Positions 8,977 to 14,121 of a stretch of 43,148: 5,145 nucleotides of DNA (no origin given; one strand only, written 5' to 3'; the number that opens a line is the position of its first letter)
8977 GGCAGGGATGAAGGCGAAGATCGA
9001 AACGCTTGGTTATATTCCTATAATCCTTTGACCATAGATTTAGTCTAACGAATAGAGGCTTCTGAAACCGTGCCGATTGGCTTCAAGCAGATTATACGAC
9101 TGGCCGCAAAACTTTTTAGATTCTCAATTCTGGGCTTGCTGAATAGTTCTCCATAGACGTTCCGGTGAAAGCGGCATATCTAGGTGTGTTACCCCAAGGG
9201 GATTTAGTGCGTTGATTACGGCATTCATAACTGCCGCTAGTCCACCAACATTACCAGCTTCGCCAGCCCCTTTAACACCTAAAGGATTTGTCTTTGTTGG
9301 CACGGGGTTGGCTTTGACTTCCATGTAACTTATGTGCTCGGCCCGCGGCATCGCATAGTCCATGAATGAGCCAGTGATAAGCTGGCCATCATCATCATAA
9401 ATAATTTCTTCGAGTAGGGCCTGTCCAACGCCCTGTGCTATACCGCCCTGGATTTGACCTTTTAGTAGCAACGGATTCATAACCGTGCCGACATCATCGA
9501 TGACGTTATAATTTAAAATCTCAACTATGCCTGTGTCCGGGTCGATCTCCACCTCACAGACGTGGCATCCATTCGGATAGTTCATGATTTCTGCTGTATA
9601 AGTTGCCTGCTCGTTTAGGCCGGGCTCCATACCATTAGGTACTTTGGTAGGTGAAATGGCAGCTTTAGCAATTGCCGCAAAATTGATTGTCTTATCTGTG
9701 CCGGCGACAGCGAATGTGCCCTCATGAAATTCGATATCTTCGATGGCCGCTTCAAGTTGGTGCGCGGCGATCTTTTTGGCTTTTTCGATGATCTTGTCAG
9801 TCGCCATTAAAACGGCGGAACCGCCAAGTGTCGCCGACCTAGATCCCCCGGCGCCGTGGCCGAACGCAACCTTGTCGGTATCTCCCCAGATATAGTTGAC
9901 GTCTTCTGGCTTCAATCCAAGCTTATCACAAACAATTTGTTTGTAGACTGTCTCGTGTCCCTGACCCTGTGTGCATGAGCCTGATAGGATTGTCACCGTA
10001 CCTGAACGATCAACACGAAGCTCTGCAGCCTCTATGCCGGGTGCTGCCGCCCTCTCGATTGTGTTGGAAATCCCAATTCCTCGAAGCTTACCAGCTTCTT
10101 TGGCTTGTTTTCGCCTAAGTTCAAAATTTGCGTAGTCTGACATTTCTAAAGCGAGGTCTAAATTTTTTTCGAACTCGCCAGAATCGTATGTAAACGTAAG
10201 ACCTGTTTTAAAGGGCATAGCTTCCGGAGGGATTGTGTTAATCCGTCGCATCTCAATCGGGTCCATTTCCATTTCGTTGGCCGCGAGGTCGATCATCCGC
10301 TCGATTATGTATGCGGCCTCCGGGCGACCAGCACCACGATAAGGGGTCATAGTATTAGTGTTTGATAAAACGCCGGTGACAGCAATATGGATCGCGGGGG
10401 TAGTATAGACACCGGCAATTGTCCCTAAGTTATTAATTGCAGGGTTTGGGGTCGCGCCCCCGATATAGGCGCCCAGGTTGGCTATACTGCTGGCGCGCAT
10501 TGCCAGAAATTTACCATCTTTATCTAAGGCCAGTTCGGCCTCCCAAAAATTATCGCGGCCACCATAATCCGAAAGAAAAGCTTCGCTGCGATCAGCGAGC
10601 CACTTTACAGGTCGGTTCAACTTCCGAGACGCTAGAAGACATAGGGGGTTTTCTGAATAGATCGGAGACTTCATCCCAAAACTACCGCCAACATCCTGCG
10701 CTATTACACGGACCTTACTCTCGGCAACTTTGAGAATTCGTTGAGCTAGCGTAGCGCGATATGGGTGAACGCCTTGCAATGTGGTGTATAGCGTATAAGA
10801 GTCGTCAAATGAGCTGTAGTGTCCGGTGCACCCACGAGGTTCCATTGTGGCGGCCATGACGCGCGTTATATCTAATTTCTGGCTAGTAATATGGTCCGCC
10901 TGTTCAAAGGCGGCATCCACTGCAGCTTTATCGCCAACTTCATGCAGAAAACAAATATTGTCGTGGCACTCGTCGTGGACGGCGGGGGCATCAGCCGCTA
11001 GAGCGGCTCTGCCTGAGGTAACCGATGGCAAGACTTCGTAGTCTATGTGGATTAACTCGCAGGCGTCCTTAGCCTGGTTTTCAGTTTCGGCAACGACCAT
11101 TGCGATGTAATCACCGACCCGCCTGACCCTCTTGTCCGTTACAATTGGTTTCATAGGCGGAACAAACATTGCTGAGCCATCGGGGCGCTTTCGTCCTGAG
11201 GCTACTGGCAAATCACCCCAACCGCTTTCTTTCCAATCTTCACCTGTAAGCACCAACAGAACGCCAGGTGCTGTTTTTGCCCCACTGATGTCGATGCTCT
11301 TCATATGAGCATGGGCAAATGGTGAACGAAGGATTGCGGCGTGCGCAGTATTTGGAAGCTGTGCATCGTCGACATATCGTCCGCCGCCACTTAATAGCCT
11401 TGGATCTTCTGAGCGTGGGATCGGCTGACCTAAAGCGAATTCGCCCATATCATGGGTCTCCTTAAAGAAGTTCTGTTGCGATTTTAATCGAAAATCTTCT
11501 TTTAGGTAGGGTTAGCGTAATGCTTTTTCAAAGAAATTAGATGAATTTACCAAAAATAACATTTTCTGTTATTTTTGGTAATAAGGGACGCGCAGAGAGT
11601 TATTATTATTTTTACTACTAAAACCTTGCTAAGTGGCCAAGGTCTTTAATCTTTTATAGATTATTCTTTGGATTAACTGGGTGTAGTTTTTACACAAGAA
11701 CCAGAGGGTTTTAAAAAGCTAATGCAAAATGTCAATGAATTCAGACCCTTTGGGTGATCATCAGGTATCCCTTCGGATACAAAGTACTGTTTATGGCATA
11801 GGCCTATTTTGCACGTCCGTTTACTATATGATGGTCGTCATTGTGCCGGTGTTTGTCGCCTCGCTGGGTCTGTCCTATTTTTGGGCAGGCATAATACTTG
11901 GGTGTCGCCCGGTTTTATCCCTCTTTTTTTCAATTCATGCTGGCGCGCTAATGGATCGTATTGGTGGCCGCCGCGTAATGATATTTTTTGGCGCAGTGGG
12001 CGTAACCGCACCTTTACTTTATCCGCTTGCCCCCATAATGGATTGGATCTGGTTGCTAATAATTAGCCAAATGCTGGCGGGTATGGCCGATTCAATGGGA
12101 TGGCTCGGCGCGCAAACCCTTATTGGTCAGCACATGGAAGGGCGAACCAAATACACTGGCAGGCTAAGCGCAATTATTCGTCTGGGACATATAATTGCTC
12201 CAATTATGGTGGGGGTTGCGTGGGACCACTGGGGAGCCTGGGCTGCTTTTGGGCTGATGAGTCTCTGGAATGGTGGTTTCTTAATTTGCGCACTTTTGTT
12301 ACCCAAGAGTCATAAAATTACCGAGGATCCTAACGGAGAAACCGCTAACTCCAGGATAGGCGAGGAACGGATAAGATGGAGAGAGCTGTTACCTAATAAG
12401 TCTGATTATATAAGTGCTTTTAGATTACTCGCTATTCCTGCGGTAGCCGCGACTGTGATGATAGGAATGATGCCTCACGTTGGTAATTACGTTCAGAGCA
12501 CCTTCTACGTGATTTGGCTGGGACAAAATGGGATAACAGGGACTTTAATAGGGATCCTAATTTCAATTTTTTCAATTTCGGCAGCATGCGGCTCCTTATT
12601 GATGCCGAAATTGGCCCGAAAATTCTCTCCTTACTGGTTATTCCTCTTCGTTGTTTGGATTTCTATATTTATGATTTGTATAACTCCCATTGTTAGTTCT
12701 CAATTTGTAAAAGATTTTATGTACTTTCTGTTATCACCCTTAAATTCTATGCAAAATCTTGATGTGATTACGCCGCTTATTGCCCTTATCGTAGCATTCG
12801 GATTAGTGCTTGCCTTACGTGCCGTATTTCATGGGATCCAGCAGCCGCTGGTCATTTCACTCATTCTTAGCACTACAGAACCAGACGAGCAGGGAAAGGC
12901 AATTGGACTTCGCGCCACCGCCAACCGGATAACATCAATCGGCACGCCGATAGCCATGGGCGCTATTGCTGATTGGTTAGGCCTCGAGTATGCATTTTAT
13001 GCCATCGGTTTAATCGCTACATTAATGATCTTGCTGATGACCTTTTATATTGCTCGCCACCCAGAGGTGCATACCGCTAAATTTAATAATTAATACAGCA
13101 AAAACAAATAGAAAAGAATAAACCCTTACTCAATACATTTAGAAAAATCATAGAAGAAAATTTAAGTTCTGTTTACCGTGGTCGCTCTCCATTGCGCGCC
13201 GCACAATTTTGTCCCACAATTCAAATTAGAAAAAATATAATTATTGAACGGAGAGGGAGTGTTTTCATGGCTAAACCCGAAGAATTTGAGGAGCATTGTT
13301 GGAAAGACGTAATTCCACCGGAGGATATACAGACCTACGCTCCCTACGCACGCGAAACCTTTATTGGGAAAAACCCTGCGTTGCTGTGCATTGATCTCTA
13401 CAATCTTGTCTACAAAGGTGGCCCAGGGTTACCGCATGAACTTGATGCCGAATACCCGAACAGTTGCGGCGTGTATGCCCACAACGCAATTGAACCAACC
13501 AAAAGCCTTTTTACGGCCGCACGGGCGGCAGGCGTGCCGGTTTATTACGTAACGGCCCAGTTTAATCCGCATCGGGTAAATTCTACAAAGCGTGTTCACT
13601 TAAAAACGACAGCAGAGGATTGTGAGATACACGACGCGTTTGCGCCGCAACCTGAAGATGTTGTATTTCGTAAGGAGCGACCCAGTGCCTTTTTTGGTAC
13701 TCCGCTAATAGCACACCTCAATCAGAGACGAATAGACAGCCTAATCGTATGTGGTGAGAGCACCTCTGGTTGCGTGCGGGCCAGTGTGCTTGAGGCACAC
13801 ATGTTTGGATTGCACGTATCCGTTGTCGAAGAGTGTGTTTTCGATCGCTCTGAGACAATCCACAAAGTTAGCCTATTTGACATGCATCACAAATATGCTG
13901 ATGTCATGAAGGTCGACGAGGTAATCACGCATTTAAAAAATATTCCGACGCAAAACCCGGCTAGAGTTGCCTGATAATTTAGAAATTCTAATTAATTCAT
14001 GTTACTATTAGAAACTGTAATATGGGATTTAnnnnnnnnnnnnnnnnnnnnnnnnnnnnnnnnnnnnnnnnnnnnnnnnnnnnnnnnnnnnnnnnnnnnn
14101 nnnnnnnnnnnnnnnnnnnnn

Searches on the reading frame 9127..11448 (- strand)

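Call 3: search_protein_families(library=pfam, proteins=[window:9127-11448:-])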
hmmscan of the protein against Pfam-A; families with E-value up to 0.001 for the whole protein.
window:9127-11448:- (774 aa): 3 families
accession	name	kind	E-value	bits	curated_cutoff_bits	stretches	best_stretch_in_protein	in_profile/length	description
PF20256.3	MoCoBD_2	-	2.6e-83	280.2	27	1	433-706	2-282/283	Molybdopterin cofactor-binding domain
PF02738.23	MoCoBD_1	-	6.3e-70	235.5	27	1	157-404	1-243/244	Molybdopterin cofactor-binding domain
PF01315.27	Ald_Xan_dh_C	-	1.2e-24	87.2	31.3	1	21-141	2-110/110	Aldehyde oxidase and xanthine dehydrogenase, a/b hammerhead domain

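Call 4: search_protein_families(library=ncbifam, proteins=[window:9127-11448:-])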
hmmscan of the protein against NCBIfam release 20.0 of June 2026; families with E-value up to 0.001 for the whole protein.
window:9127-11448:- (774 aa): 13 families
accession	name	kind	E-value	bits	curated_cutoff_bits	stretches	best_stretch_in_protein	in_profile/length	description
NF041018.1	glyceraldDH_alpha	equivalog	1.7e-181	605.3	790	1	6-765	3-740/741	glyceraldehyde dehydrogenase subunit alpha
TIGR02416.1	CO_dehy_Mo_lg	equivalog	6.6e-171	570.2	991.15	1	14-767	1-769/770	aerobic carbon-monoxide dehydrogenase large subunit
NF040766.1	CODH_aero_grp5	exception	2.2e-169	565.2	950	2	6-594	5-591/785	aerobic carbon-monoxide dehydrogenase large subunit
TIGR03194.1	4hydrxCoA_A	equivalog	1e-108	364.8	994.55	1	15-768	6-745/746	4-hydroxybenzoyl-CoA reductase subunit alpha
NF043082.1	XdhA_XDHase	equivalog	3.1e-104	349.6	780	1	7-773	2-756/758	xanthine dehydrogenase subunit XdhA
NF007426.0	PRK09970.1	equivalog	4.9e-100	335.7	916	1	6-771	6-757/761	xanthine dehydrogenase molybdenum-binding subunit XdhA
TIGR03196.1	pucD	equivalog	1e-80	272.1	783.65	1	6-765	3-754/763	xanthine dehydrogenase subunit D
NF045668.1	pterin_aldehy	equivalog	6.4e-79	266.1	1100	1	30-769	201-904/905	molybdopterin-dependent aldehyde oxidoreductase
TIGR03313.1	Se_sel_red_Mo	hypoth_equivalog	1.1e-68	231.8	1101.9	2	172-769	359-949/951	molybdopterin-dependent oxidoreductase Mo/Fe-S-binding subunit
TIGR03311.1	Se_dep_XDH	equivalog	3.2e-68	230.6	830.45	2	6-581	162-702/848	selenium-dependent xanthine dehydrogenase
TIGR02965.1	xanthine_xdhB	equivalog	2e-64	218.1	849.5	1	18-771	13-756/758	xanthine dehydrogenase molybdopterin binding subunit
NF041671.1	peri_hyde_PaoC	equivalog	8.5e-62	209.6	1180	1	6-769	18-731/735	aldehyde oxidoreductase molybdenum-binding subunit PaoC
TIGR02969.1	mam_aldehyde_ox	subfamily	7e-36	123.2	1912.3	1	7-765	577-1303/1330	aldehyde oxidase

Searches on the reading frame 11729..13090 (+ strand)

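Call 28: search_protein_families(library=pfam, proteins=[window:11729-13090:+])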
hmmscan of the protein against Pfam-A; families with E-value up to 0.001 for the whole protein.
window:11729-13090:+ (454 aa): 2 families
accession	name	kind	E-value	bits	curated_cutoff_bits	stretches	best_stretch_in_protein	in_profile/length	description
PF07690.21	MFS_1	-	6.3e-35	121.1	33.4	2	26-334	6-303/347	Major Facilitator Superfamily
PF12832.13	MFS_1_like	-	3.4e-08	33.4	25.2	1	42-329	25-304/373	MFS_1 like family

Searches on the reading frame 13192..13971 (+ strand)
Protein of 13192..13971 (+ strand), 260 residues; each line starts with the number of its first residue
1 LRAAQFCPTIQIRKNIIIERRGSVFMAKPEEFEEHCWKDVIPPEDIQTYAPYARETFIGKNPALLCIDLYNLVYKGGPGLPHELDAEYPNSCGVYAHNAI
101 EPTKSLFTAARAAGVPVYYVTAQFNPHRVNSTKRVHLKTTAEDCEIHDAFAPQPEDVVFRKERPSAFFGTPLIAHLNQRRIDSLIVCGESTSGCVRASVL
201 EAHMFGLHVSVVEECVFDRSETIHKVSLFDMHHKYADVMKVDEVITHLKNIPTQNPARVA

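Call 28: search_protein_families(library=pfam, proteins=[window:13192-13971:+])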
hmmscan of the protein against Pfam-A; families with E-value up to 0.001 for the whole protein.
window:13192-13971:+ (260 aa): 1 family
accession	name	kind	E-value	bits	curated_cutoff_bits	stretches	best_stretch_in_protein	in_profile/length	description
PF00857.26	Isochorismatase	-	6.2e-32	111.5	27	1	63-242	2-174/175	Isochorismatase domain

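Call 49: search_protein_families(library=ncbifam, proteins=[window:13192-13971:+], max_evalue=1e-8)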
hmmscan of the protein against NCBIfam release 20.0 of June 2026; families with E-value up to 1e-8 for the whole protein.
window:13192-13971:+ (260 aa): 2 families
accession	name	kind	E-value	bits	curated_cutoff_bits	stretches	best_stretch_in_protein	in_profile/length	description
TIGR03614.1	RutB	equivalog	4e-13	49.5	377.95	1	140-249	110-220/226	pyrimidine utilization protein B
NF008517.0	PRK11440.1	equivalog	5.1e-10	39.6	195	1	100-247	34-187/188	hydrolase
